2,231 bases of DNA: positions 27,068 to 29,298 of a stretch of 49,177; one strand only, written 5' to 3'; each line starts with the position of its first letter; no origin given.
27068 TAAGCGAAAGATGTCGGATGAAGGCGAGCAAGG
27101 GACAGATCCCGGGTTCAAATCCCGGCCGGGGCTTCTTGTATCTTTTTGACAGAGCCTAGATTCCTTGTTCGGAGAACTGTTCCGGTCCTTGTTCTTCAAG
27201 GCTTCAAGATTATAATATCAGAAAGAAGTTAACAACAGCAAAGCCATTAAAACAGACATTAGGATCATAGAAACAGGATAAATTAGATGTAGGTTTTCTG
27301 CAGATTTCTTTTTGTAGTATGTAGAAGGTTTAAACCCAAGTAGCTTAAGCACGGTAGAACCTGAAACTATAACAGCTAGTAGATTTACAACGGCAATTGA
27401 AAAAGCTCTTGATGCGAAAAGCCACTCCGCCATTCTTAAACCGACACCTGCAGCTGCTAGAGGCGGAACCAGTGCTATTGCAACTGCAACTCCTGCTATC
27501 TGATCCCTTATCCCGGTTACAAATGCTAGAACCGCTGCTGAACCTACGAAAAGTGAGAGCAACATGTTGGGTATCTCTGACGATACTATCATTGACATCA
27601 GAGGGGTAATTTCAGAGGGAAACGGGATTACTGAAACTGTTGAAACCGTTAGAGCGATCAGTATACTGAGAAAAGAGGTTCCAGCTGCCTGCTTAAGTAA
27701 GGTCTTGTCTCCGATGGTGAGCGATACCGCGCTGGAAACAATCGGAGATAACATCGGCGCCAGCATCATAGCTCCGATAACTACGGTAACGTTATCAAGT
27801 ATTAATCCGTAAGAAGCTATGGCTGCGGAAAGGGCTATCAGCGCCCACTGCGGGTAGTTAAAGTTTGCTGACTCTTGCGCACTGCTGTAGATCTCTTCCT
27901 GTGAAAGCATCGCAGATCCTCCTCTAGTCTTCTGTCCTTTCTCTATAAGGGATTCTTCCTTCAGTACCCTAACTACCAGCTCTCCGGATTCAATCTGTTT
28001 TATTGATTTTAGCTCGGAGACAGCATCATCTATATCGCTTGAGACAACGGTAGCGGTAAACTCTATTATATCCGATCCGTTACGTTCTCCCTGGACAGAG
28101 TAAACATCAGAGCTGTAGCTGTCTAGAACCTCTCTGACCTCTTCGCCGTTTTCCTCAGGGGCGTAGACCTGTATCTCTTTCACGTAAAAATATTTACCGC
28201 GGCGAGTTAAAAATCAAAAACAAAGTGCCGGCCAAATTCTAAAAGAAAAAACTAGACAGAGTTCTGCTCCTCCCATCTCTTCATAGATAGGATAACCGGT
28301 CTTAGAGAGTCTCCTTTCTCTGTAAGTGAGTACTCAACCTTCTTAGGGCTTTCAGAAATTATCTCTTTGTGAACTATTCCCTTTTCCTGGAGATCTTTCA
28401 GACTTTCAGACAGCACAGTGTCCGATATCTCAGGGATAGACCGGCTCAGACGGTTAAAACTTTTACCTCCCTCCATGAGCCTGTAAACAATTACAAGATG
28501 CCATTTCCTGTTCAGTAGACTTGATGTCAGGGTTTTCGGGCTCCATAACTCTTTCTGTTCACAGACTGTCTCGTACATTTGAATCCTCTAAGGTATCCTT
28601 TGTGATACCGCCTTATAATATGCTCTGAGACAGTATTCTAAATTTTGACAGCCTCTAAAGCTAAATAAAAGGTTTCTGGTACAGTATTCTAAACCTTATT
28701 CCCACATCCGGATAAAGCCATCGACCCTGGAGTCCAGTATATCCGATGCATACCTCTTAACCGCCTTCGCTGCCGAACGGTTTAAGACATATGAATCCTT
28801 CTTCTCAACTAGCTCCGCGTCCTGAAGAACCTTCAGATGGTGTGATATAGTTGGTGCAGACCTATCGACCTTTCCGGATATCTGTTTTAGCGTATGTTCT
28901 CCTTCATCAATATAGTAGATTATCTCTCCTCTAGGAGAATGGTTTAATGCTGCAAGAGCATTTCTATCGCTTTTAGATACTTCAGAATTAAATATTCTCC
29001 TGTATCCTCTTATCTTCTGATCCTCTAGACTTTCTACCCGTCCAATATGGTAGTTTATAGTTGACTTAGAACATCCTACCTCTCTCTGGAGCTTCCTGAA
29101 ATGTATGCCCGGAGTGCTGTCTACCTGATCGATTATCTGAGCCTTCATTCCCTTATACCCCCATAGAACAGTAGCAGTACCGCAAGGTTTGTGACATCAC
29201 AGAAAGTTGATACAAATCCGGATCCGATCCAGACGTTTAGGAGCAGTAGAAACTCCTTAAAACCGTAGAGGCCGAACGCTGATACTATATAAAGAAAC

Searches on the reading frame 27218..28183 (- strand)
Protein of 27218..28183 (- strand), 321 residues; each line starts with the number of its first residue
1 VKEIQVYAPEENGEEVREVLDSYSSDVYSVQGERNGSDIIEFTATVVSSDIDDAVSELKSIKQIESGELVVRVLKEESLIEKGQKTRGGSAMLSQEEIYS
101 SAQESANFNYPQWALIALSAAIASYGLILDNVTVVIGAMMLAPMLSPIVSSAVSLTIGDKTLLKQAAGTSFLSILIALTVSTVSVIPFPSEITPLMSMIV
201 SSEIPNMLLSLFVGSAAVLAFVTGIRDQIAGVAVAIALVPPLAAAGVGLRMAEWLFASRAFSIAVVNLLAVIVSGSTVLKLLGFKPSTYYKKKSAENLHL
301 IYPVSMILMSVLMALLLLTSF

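Call 60: search_protein_families(library=pfam, proteins=[window:27218-28183:-], max_evalue=0.001)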
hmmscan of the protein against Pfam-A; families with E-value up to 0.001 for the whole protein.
window:27218-28183:- (321 aa): 1 family
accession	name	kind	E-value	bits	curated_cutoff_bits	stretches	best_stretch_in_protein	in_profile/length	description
PF04087.19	DUF389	-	4e-23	82.4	23.9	1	139-272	1-136/137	Domain of unknown function (DUF389)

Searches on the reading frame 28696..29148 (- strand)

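Call 60: search_protein_families(library=pfam, proteins=[window:28696-29148:-], max_evalue=0.001)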
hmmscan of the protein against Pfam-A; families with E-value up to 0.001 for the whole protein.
window:28696-29148:- (150 aa): 9 families
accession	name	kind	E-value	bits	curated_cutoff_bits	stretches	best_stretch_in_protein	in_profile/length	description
PF01022.26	HTH_5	-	1.9e-12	47.3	22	1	73-116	4-47/47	Bacterial regulatory protein, arsR family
PF24266.1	HTH_HVO_0163_N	-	2.4e-12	47.2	31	1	2-65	4-70/70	HVO_0163, N-terminal HTH domain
PF13412.12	HTH_24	-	4.4e-10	39.4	21.9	0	80-115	13-48/48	Winged helix-turn-helix DNA-binding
PF12840.13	HTH_20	-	1.3e-09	38.3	27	1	79-115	12-49/51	Helix-turn-helix domain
PF01047.28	MarR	-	3.2e-06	27.4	24.6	0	82-119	15-52/59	MarR family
PF12802.13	MarR_2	-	1.7e-05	25.3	27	0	76-119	10-55/61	MarR family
PF13384.12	HTH_23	-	6.5e-05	23.1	24.6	0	2-32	7-35/50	Homeodomain-like domain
PF24038.1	DUF7347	-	0.00012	22.7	27.6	0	63-130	3-74/77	Domain of unknown function (DUF7347)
PF13936.12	HTH_38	-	0.00014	22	27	0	81-106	18-42/44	Helix-turn-helix domain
